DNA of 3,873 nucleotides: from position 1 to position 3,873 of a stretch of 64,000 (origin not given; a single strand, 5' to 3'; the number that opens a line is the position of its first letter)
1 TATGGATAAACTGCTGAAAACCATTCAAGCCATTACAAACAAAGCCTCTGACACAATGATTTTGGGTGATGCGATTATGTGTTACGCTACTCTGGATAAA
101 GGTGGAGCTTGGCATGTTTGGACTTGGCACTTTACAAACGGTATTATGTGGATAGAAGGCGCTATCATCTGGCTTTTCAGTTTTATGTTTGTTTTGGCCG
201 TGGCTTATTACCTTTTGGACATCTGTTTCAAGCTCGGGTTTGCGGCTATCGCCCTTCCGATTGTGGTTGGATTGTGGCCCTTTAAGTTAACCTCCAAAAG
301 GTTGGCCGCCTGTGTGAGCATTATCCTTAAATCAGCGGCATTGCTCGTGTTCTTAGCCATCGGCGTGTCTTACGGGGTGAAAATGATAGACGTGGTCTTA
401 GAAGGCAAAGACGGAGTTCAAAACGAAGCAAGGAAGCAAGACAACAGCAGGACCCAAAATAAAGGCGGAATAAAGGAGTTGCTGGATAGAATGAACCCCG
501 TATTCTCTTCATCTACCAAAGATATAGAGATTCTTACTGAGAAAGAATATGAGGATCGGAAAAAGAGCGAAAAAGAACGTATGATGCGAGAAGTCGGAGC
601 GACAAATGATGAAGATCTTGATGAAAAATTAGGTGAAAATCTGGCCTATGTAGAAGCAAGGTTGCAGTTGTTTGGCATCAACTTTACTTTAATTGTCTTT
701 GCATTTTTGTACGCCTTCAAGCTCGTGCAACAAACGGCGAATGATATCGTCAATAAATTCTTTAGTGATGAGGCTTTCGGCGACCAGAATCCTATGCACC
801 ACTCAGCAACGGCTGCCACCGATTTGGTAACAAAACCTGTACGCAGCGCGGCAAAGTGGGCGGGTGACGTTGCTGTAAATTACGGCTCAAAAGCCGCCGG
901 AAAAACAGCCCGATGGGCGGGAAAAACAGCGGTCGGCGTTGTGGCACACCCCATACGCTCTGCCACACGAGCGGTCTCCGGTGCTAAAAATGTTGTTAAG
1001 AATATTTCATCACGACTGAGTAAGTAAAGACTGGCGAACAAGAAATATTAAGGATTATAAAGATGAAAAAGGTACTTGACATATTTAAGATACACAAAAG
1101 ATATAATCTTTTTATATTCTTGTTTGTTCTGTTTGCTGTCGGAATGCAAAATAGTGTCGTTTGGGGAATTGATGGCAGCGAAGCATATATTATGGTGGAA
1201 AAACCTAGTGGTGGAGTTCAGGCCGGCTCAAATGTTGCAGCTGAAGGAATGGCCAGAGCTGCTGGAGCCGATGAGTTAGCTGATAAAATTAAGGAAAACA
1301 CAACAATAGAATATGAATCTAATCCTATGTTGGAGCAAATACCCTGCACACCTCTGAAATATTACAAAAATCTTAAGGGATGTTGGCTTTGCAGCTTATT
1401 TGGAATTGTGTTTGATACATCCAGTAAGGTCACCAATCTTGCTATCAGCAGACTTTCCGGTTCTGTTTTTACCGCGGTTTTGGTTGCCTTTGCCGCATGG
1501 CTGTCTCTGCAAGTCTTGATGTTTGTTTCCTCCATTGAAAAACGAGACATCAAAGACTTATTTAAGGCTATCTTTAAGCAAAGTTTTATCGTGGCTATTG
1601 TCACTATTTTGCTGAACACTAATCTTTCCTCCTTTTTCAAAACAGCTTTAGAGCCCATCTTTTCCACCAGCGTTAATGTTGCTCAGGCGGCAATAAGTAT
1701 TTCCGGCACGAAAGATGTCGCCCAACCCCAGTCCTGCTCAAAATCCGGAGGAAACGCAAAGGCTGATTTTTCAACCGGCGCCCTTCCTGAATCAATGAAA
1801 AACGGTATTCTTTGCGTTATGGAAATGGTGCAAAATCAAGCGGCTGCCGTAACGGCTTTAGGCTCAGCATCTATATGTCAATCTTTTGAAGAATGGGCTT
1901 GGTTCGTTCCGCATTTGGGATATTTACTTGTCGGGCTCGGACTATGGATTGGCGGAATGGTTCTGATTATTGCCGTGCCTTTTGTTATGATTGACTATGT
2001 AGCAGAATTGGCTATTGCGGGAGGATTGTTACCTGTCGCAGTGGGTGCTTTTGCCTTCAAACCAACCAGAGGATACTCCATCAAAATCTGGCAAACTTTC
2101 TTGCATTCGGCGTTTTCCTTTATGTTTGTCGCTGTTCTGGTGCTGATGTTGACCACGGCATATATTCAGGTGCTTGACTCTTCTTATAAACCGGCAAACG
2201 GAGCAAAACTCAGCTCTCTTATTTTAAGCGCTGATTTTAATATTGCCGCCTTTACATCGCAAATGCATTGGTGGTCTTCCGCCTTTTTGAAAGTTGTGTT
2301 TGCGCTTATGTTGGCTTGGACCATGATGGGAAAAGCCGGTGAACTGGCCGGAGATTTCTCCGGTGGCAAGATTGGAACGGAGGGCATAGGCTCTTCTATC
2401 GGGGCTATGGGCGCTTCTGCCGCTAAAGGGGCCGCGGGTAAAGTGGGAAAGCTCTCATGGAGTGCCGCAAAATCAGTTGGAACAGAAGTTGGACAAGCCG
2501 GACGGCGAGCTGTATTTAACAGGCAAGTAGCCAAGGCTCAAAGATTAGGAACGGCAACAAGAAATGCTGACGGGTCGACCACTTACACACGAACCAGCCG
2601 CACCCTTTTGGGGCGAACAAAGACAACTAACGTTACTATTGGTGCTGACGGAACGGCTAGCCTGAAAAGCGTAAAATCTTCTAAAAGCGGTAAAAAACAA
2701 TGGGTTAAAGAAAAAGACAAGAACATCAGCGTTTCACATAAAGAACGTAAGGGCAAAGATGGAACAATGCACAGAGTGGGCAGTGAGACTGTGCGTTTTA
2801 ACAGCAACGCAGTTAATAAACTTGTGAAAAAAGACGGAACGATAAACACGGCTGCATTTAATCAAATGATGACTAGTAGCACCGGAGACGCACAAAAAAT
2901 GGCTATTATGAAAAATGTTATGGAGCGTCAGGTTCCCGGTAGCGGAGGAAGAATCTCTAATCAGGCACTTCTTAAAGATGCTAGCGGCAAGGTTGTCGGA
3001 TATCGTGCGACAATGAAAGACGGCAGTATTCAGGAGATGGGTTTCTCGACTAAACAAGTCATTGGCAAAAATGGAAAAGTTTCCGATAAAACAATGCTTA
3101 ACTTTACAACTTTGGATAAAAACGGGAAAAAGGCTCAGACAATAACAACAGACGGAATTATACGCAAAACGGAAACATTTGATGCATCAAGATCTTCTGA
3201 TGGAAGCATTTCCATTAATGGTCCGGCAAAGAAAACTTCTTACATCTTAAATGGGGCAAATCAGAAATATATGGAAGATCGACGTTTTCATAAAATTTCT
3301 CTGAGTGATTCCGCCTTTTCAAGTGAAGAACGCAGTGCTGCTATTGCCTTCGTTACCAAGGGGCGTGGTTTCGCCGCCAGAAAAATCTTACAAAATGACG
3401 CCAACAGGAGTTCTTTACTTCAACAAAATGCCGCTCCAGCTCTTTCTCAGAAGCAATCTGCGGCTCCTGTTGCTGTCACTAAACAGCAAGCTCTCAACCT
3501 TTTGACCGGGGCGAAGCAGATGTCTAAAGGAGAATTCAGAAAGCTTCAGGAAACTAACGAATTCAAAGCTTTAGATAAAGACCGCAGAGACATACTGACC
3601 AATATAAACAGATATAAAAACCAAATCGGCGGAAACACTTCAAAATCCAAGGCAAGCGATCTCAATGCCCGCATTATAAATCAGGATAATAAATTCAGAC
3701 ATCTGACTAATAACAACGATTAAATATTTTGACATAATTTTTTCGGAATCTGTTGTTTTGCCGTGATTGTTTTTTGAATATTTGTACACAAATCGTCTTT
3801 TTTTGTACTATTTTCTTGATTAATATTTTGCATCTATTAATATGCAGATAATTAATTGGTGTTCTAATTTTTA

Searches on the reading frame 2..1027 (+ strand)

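Call 8: search_protein_families(library=pfam, proteins=[window:2-1027:+], max_evalue=0.001)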
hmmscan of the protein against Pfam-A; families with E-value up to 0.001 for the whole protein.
window:2-1027:+ (341 aa): 1 family
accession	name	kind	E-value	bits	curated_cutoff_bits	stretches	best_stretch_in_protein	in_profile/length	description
PF04610.19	TrbL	-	0.00025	21.3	25.9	1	28-134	84-185/215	TrbL/VirB6 plasmid conjugal transfer protein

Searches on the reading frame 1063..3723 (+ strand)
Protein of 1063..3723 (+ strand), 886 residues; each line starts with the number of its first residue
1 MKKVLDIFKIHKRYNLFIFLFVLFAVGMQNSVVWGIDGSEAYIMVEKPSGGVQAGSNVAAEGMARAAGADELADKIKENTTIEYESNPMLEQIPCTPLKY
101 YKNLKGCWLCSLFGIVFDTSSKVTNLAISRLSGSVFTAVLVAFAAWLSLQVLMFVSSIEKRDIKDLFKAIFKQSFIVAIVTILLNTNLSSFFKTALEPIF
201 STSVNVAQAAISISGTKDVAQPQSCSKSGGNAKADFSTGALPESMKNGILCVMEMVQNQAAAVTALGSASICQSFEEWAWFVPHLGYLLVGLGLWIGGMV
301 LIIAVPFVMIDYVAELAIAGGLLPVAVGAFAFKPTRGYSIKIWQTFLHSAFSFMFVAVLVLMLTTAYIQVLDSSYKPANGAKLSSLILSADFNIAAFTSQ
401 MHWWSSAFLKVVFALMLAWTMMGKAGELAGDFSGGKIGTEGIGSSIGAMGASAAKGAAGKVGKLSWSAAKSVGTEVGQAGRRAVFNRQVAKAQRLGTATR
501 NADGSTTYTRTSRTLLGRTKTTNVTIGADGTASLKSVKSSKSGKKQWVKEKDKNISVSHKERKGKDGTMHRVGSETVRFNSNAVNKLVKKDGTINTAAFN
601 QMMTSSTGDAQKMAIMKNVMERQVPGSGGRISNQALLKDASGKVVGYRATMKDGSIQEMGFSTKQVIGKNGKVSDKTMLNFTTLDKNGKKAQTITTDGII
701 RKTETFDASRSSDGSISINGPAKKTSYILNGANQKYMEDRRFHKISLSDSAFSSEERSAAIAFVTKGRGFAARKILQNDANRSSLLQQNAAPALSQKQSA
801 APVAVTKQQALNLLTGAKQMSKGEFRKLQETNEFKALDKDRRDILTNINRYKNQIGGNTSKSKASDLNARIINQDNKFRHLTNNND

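Call 8: search_protein_families(library=pfam, proteins=[window:1063-3723:+], max_evalue=0.001)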
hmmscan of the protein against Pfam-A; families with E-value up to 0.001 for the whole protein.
window:1063-3723:+ (886 aa): 1 family
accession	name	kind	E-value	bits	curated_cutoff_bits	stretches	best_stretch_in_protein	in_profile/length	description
PF04610.19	TrbL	-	7.5e-08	32.8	25.9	1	239-378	54-191/215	TrbL/VirB6 plasmid conjugal transfer protein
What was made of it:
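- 2..3723 (+): Two tandem TrbL/VirB6-like ORFs (341 aa and 886 aa), encoded away from the operon. Pfam TrbL: E 2.5e-4 (below the gathering score) and E 7.5e-8 (above it) (call 8).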
